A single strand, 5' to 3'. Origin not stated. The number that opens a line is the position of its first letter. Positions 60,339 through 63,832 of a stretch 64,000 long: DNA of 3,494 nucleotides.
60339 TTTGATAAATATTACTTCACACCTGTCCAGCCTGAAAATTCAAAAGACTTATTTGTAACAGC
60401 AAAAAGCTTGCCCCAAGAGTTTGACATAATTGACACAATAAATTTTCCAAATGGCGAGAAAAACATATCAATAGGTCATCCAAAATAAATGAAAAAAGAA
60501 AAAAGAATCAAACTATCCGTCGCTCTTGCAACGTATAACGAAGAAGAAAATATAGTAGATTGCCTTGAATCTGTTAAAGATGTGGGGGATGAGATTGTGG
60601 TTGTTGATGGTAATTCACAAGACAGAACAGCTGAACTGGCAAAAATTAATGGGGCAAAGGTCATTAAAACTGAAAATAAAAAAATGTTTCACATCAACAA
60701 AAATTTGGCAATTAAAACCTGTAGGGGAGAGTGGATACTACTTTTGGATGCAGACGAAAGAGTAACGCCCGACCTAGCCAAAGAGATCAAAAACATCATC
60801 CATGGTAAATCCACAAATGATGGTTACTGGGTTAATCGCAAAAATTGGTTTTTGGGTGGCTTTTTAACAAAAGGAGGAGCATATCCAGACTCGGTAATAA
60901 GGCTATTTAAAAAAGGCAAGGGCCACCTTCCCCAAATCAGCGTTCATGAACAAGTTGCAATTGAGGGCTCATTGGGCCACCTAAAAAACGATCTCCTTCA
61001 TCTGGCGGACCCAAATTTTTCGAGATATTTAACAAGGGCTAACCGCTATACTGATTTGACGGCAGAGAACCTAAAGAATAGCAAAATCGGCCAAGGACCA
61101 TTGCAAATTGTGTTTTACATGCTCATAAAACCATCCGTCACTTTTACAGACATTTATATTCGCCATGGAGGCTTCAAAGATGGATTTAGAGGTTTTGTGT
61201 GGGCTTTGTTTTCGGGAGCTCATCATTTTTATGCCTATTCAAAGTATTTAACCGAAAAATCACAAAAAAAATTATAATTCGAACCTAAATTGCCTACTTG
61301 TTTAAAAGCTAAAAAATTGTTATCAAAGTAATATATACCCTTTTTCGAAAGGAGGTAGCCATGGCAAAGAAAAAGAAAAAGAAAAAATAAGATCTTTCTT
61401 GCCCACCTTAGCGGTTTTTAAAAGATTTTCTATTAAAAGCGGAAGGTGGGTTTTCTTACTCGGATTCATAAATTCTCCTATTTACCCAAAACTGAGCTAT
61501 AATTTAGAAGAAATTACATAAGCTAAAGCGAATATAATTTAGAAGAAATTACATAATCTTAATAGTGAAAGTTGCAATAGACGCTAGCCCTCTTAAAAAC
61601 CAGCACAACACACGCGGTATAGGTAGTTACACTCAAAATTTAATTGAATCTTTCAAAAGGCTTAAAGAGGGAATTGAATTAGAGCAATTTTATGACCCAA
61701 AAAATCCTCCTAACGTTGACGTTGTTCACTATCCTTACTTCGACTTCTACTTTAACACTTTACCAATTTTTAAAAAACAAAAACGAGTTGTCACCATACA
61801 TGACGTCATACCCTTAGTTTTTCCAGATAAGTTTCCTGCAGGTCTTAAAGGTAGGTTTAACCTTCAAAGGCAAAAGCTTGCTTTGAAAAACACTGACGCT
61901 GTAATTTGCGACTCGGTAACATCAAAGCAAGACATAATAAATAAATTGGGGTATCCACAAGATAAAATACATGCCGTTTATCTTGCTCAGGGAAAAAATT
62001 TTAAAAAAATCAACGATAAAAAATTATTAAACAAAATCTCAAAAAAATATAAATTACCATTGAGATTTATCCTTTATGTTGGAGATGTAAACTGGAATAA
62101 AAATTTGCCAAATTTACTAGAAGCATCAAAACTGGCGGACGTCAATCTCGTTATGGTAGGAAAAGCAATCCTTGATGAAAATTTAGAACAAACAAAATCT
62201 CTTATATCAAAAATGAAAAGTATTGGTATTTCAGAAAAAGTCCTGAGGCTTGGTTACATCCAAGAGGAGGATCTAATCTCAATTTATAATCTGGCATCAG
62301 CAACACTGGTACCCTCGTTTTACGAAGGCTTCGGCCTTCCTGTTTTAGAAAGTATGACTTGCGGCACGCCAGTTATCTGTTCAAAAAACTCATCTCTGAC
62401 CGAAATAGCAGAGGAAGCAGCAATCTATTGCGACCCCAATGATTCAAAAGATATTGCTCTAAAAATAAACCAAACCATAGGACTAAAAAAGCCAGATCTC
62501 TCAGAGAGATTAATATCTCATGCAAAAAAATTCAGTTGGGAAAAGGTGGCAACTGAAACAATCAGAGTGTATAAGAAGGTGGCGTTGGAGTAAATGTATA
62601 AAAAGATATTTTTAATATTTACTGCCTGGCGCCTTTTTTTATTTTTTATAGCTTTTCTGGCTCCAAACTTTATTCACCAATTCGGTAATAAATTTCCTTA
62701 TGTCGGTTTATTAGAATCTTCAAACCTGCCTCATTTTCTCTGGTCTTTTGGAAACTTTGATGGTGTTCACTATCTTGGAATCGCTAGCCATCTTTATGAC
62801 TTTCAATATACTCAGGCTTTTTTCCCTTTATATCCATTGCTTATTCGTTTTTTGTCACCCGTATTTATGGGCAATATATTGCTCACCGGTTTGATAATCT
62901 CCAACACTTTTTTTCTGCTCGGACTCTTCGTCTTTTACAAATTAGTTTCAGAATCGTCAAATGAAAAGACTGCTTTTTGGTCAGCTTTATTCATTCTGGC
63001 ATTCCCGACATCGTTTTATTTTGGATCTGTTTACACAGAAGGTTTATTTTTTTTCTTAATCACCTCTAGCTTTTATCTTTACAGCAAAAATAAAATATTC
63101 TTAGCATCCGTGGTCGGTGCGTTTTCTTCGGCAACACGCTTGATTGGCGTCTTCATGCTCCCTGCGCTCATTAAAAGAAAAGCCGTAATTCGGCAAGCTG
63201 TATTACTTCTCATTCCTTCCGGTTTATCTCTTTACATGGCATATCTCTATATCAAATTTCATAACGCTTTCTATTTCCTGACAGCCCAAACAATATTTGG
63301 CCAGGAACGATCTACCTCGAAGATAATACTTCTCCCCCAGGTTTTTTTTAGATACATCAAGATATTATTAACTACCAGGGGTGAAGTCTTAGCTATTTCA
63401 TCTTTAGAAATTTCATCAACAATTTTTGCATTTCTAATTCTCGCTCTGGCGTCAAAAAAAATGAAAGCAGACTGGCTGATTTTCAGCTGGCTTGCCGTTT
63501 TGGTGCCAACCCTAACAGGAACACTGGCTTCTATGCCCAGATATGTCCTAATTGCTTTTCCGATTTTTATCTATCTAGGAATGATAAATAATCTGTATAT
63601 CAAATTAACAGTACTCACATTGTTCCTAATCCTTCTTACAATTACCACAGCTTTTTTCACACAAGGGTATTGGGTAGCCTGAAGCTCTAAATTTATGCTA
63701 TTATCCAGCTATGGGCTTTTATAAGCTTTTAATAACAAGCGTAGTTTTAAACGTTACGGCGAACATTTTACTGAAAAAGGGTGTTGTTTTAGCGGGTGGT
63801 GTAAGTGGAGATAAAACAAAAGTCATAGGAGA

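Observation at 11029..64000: A 53-kb envelope glycosylation island built from iterated modules of Dpm1-like GT2 plus GT-C transferase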

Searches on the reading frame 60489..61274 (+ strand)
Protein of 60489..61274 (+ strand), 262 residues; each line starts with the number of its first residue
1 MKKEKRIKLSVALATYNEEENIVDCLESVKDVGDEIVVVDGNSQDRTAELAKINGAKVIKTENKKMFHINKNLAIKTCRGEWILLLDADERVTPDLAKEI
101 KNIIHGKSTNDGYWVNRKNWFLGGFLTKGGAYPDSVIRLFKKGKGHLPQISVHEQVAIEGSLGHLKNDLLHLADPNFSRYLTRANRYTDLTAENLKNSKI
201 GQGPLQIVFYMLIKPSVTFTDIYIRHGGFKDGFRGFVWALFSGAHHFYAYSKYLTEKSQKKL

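Call 8: search_protein_families(library=pfam, proteins=[window:60489-61274:+], max_evalue=0.01)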
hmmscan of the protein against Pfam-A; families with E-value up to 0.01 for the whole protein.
window:60489-61274:+ (262 aa): 4 families
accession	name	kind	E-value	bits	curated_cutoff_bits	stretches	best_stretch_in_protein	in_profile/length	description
PF00535.33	Glycos_transf_2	-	2.9e-21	76.6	23.3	1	10-100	1-99/168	Glycosyl transferase family 2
PF13704.12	Glyco_tranf_2_4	-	0.0002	22.2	27.5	1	18-92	3-84/98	Glycosyl transferase family 2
PF10111.15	Glyco_tranf_2_2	-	0.0021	18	27.3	1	15-106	6-108/276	Glycosyltransferase like family 2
PF20260.4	PUA_4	-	0.0094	16.5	23.9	0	32-56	17-41/48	RNA methyltransferase PUA domain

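Call 16: search_protein_families(library=ncbifam, proteins=[window:60489-61274:+], max_evalue=0.001)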
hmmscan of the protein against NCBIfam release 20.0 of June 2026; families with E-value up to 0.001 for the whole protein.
window:60489-61274:+ (262 aa): 13 families
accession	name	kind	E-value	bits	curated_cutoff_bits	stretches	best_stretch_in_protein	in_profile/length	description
TIGR04283.1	glyco_like_mftF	equivalog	5.7e-16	58.8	182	1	9-113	1-106/221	TIGR04283 family arsenosugar biosynthesis glycosyltransferase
TIGR04195.1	S_glycosyl_SunS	equivalog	5.1e-12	45.3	350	1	10-100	60-151/421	SunS family peptide S-glycosyltransferase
TIGR04182.1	glyco_TIGR04182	equivalog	1.8e-11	44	325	1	10-105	3-99/293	S-layer glycoprotein N-glycosyltransferase AglJ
NF010496.0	PRK13915.1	equivalog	1.5e-09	37.4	262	1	4-63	28-93/307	glucosyl-3-phosphoglycerate synthase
NF041391.1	DPhHxTase_Halo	equivalog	1.8e-08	33.6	375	1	14-92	2-81/213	dolichyl-phosphate hexose transferase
NF038302.1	EPS_HpsE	equivalog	3.2e-07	29.6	300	1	7-96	1-103/307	hormogonium polysaccharide biosynthesis glycosyltransferase HpsE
NF007482.0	PRK10073.1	equivalog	5.4e-07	28.9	423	1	4-101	3-107/334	glycosyltransferase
NF050050.1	ProtGlycPglI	equivalog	2.9e-06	26.9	500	1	8-96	3-100/306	GalNAc(5)-diNAcBac-PP-undecaprenol beta-1,3-glucosyltransferase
NF041875.1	EPS_EpsD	equivalog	4e-06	26.4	370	1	9-99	1-99/325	exopolysaccharide biosynthesis glycosyltransferase EpsD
NF058614.1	PPMAGASynPpgS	equivalog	5.8e-06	25.9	370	1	13-60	6-53/226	polyprenyl-phospho-N-acetylgalactosaminyl synthase PpgS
NF047683.1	TeichurnBiosyTuaG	equivalog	1.1e-05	25.3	400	1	5-100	4-108/252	teichuronic acid biosynthesis protein TuaG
NF045692.1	OglycostaseCruG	equivalog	0.00014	21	600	0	7-56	41-93/386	2'-O-glycosyltransferase CruG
TIGR03937.1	PgaC_IcaA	equivalog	0.00059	18.9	422.3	1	4-92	42-138/407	poly-beta-1,6-N-acetyl-D-glucosamine synthase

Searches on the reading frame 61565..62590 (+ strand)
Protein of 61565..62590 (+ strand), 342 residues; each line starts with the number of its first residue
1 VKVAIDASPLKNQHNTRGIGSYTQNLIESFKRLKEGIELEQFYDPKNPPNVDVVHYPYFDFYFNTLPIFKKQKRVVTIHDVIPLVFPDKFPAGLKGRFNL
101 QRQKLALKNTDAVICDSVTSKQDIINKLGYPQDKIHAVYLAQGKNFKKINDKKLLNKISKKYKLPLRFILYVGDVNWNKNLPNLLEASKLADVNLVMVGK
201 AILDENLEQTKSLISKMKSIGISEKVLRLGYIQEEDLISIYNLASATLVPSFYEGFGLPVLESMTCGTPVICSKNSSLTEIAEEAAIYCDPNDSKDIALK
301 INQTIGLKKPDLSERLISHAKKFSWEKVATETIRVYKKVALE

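Call 8: search_protein_families(library=pfam, proteins=[window:61565-62590:+], max_evalue=0.01)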
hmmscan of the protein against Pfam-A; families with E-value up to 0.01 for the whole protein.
window:61565-62590:+ (342 aa): 6 families
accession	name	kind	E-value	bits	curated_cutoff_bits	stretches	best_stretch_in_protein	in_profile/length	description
PF00534.26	Glycos_transf_1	-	1.2e-30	106.7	26.4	1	166-322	15-171/172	Glycosyl transferases group 1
PF13692.12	Glyco_trans_1_4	-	2.9e-20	73.4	27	1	169-304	4-139/142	Glycosyl transferases group 1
PF13439.12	Glyco_transf_4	-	2.7e-08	34.5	28.5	1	50-139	72-163/170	Glycosyltransferase Family 4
PF20706.3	GT4-conflict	-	5.6e-08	32.6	26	1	229-283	266-321/385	Family 4 Glycosyltransferase in conflict systems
PF13524.12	Glyco_trans_1_2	-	0.00024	21.5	25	1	225-322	28-127/144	Glycosyl transferase-like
PF13579.12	Glyco_trans_4_4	-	0.00082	20.2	29.7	1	50-139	73-156/158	Glycosyl transferase 4-like domain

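Call 84: search_protein_families(library=ncbifam, proteins=[window:61565-62590:+], max_evalue=0.00001)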
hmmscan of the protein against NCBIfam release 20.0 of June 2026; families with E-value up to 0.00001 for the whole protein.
window:61565-62590:+ (342 aa): 21 families
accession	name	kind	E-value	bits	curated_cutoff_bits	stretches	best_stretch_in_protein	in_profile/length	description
TIGR04047.1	MSMEG_0565_glyc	hypoth_equivalog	5.5e-24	84.9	259.85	1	103-337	132-372/373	MSMEG_0565 family glycosyltransferase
TIGR02149.1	glgA_Coryne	subfamily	2.6e-23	82.8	302.4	1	71-339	106-390/391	glycogen synthase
NF041010.1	glycosy_Agl16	equivalog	3.1e-18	65.8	575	1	60-338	93-350/352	glycosylation protein Agl16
TIGR03449.1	mycothiol_MshA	equivalog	1.1e-17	64.1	462.5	1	169-340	223-404/406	D-inositol-3-phosphate glycosyltransferase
TIGR04157.1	glyco_rSAM_CFB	subfamily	1.1e-16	60.8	400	1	100-289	160-346/406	TIGR04157 family glycosyltransferase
NF038295.1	EPS_HpsP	equivalog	2.3e-14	53.2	550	1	147-339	188-387/388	hormogonium polysaccharide biosynthesis glycosyltransferase HpsP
NF053787.1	GlcN_PG_synth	equivalog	4e-13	48.9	480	1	167-339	198-359/361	N-acetylglucosaminyl phosphatidylglycerol synthase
TIGR03999.1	thiol_BshA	equivalog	7.6e-12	44.8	273.7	1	189-339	226-373/375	N-acetyl-alpha-D-glucosaminyl L-malate synthase BshA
NF050063.1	ProtGlycPglJ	equivalog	4.8e-11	42.5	500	1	94-297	129-322/363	N-acetylgalactosamine-N,N'-diacetylbacillosaminyl-diphospho-undecaprenol 4-alpha-N-acetylgalactosaminyltransferase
NF046085.1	XrtY_assoc_Gly1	equivalog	1.8e-10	40.2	400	1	143-339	187-384/387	XrtY-associated glycosyltransferase XYAG1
NF047684.1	TeichurnBiosyTuaC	equivalog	2.5e-10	39.9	550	1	135-339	185-389/391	teichuronic acid biosynthesis protein TuaC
NF041876.1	EPS_EpsE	equivalog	6.8e-10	38.7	400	1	170-322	218-374/389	exopolysaccharide biosynthesis GT4 family glycosyltransferase EpsE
NF053513.1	Gtran_IagA_BgsA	equivalog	2.2e-09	36.8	460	1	108-339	104-331/333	LTA glycolipid anchor biosynthesis glycosyltransferase, IagA/BgsA family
NF038255.1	exopoly_VpsD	equivalog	7.5e-09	34.9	300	1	191-339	233-379/381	VpsD family glycosyltransferase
NF012028.0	PRK15484.1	subfamily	1.4e-08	34.3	618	1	167-330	194-369/380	lipopolysaccharide N-acetylglucosaminyltransferase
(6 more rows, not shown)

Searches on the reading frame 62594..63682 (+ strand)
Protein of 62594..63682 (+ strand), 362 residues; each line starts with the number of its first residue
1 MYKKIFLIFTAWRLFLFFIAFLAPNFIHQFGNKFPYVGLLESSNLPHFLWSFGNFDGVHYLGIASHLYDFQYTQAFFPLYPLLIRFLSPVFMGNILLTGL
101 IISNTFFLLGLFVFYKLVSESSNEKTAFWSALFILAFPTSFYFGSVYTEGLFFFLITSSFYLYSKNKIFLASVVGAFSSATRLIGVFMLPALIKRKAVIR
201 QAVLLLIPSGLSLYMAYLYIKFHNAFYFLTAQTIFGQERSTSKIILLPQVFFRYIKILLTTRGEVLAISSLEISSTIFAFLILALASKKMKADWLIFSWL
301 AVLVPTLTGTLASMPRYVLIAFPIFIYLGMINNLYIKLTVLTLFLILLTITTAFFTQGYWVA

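Call 8: search_protein_families(library=pfam, proteins=[window:62594-63679:+], max_evalue=0.01)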
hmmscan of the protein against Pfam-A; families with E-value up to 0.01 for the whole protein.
window:62594-63679:+ (362 aa): 1 family
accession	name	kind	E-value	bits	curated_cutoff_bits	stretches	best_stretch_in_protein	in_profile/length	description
PF04188.19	Mannosyl_trans2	-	4.5e-06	26.7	22.4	1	47-186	53-203/443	Mannosyltransferase (PIG-V)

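Call 17: search_protein_families(library=ncbifam, proteins=[window:62594-63679:+], max_evalue=0.01)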
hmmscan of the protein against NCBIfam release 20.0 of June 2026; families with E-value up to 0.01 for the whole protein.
window:62594-63679:+ (362 aa): 1 family
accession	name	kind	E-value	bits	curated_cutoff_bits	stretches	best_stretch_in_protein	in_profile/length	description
NF046093.1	AZOBR_p60025_fam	subfamily_domain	7.3e-05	22.1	150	1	6-208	12-226/232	AZOBR_p60025 family cell surface glycopolymer formation protein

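Call 33: find_encoding_contigs(protein=window:62594-63682:+, flank=10000, max_places=3)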
Protein window:62594-63682:+ (362 aa): 10 contigs read that carry it; 3 places shown.
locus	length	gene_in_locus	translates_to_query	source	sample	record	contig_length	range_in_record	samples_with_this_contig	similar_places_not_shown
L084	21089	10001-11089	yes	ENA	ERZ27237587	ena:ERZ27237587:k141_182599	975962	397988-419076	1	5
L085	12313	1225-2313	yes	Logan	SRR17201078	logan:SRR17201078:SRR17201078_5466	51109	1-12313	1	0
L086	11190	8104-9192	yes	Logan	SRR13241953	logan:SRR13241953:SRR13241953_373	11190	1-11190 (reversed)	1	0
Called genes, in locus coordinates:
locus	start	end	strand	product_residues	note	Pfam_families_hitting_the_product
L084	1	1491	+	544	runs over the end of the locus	PF02366:PMT, PF13231:PMT_2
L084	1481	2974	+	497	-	PF13231:PMT_2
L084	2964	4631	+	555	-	PF02366:PMT, PF02516:STT3 (weak), PF13231:PMT_2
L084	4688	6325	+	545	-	PF02366:PMT (weak), PF02516:STT3, PF13231:PMT_2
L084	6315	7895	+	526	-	PF02366:PMT, PF13231:PMT_2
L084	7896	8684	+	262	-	PF00535:Glycos_transf_2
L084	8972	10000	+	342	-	PF13439:Glyco_transf_4, PF00534:Glycos_transf_1, PF13692:Glyco_trans_1_4, PF20706:GT4-conflict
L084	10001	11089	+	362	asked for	PF04188:Mannosyl_trans2 (weak)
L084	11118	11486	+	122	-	-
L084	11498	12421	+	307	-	PF00070:Pyr_redox (faint), PF01073:3Beta_HSD, PF01370:Epimerase, PF02719:Polysacc_synt_2, PF04321:RmlD_sub_bind, PF16363:GDP_Man_Dehyd, PF07993:NAD_binding_4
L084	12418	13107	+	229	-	PF00535:Glycos_transf_2, PF13641:Glyco_tranf_2_3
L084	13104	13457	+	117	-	PF10066:DUF2304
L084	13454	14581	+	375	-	PF13439:Glyco_transf_4, PF20706:GT4-conflict (weak), PF00534:Glycos_transf_1, PF13692:Glyco_trans_1_4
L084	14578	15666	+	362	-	PF13439:Glyco_transf_4, PF20706:GT4-conflict (weak), PF00534:Glycos_transf_1, PF13692:Glyco_trans_1_4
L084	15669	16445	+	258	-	PF13489:Methyltransf_23, PF13847:Methyltransf_31, PF08241:Methyltransf_11, PF08242:Methyltransf_12, PF13649:Methyltransf_25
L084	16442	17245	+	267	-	PF00535:Glycos_transf_2, PF10111:Glyco_tranf_2_2, PF13641:Glyco_tranf_2_3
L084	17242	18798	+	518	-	-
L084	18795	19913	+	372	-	PF13439:Glyco_transf_4, PF13579:Glyco_trans_4_4 (weak), PF20706:GT4-conflict, PF00534:Glycos_transf_1, PF13692:Glyco_trans_1_4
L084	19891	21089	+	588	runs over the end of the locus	-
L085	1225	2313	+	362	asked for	PF04188:Mannosyl_trans2 (weak)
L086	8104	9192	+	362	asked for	PF04188:Mannosyl_trans2 (weak)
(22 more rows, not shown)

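Call 44: search_protein_families(library=pfam, proteins=[L084:11118-11483:+, L084:12418-13104:+, L084:13104-13454:+, L084:17242-18795:+, L084:19891-21087:+], max_evalue=1)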
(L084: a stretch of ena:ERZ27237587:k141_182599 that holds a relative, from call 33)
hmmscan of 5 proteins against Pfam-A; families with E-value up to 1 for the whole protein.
L084:11118-11483:+ (122 aa): 4 families
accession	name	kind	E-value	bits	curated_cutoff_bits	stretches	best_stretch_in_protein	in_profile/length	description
PF00893.25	Multi_Drug_Res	-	0.0002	22.3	23.7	1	51-111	32-92/93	Small Multidrug Resistance protein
PF00892.27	EamA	-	0.00024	21.8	28.2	1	48-120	63-134/135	EamA-like transporter family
PF00510.24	COX3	-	0.048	13.9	23.8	0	76-114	9-47/258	Cytochrome c oxidase subunit III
PF10639.15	TMEM234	-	0.07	13.7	30.1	1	18-119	12-112/113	Putative transmembrane family 234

L084:12418-13104:+ (229 aa): 6 families
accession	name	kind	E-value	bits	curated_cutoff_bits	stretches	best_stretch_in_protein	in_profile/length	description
PF00535.33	Glycos_transf_2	-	7.8e-31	107.7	23.3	1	5-165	2-166/168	Glycosyl transferase family 2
PF13641.12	Glyco_tranf_2_3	-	1e-06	29.4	27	1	3-125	3-130/230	Glycosyltransferase like family 2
PF10111.15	Glyco_tranf_2_2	-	9.2e-05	22.5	27.3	1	5-104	2-104/276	Glycosyltransferase like family 2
PF01420.25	Methylase_S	-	0.095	13.3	22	1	5-30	134-160/168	Type I restriction modification DNA specificity domain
PF14450.12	FtsA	-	0.17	12.6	31.8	1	53-193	24-112/127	Cell division protein FtsA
PF02585.22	PIG-L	-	0.24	12.3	28.2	0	75-94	95-115/129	GlcNAc-PI de-N-acetylase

L084:13104-13454:+ (117 aa): 1 family
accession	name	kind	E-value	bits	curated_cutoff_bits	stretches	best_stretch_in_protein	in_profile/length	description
PF10066.14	DUF2304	-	3.8e-21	75.8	25.5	1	5-106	3-104/106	Uncharacterized conserved protein (DUF2304)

L084:17242-18795:+ (518 aa): 1 family
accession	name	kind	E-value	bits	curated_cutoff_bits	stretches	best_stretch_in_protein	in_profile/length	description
PF20176.3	DUF6541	-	0.39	9.3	29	1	329-399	291-360/646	Family of unknown function (DUF6541)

L084:19891-21087:+ (399 aa): 0 families

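Call 84: search_protein_families(library=ncbifam, proteins=[L084:11118-11483:+, L084:17242-18795:+], max_evalue=0.00001)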
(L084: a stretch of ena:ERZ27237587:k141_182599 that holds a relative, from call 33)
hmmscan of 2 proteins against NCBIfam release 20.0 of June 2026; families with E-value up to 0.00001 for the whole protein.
L084:11118-11483:+ (122 aa): 2 families
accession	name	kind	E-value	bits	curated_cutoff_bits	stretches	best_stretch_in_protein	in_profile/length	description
NF002816.2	PRK02971.1-2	equivalog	8.1e-12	45.7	99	1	8-121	4-118/120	4-amino-4-deoxy-L-arabinose-phosphoundecaprenol flippase subunit ArnF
NF011625.2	PRK15051.1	equivalog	2.4e-08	34.2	92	1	54-120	43-108/111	4-amino-4-deoxy-L-arabinose-phosphoundecaprenol flippase subunit ArnE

L084:17242-18795:+ (518 aa): 0 families

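Call 88: search_solved_structures(query=L084:12418-13104:+, max_evalue=0.001)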
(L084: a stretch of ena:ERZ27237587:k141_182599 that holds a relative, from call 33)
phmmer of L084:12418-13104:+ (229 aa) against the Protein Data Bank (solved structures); distinct sequences matched with E-value up to 0.001: 18.
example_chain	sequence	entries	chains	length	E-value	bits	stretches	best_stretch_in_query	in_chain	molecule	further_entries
5mlz_A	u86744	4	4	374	1e-18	71.1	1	1-196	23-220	Dolichol monophosphate mannose synthase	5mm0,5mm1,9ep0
9bhc_C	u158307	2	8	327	8.4e-12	48.5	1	2-158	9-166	Undecaprenyl-phosphate 4-deoxy-4-formamido-L-arabinose transferase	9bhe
9hwj_A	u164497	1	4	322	9.1e-12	48.4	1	2-137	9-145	Undecaprenyl-phosphate 4-deoxy-4-formamido-L-arabinose transferase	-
8vxh_A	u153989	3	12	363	1.1e-11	48.1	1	2-158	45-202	Undecaprenyl-phosphate 4-deoxy-4-formamido-L-arabinose transferase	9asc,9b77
6p61_A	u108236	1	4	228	2.2e-09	40.6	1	3-101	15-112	Glycosyltransferase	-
5eke_A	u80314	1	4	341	6.5e-09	39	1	3-119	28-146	Uncharacterized glycosyltransferase sll0501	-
5ekp_C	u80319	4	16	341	6.5e-09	39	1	3-119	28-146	Uncharacterized glycosyltransferase sll0501 | Glycosyltransferase sll0501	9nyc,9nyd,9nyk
9nye_A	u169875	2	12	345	6.7e-09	39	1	3-119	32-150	Glycosyltransferase sll0501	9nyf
5tze_C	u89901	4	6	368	3.6e-07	33.3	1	1-116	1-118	Glycosyl transferase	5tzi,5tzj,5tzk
5tz8_A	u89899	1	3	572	7.7e-07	32.2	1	1-116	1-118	Glycosyl transferase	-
9jma_A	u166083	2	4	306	8.5e-07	32.1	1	2-115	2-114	GalNAc(5)-diNAcBac-PP-undecaprenol beta-1,3-glucosyltransferase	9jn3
5hea_A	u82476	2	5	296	3e-06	30.3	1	3-115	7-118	Putative glycosyltransferase (GalT1)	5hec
3ckj_A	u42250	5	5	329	0.00026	24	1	3-111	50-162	Putative uncharacterized protein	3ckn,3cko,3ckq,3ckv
7pdo_A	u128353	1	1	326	0.00033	23.6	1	3-108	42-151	Glucosyl-3-phosphoglycerate synthase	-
7p5l_A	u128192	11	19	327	0.00033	23.6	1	3-108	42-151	Glucosyl-3-phosphoglycerate synthase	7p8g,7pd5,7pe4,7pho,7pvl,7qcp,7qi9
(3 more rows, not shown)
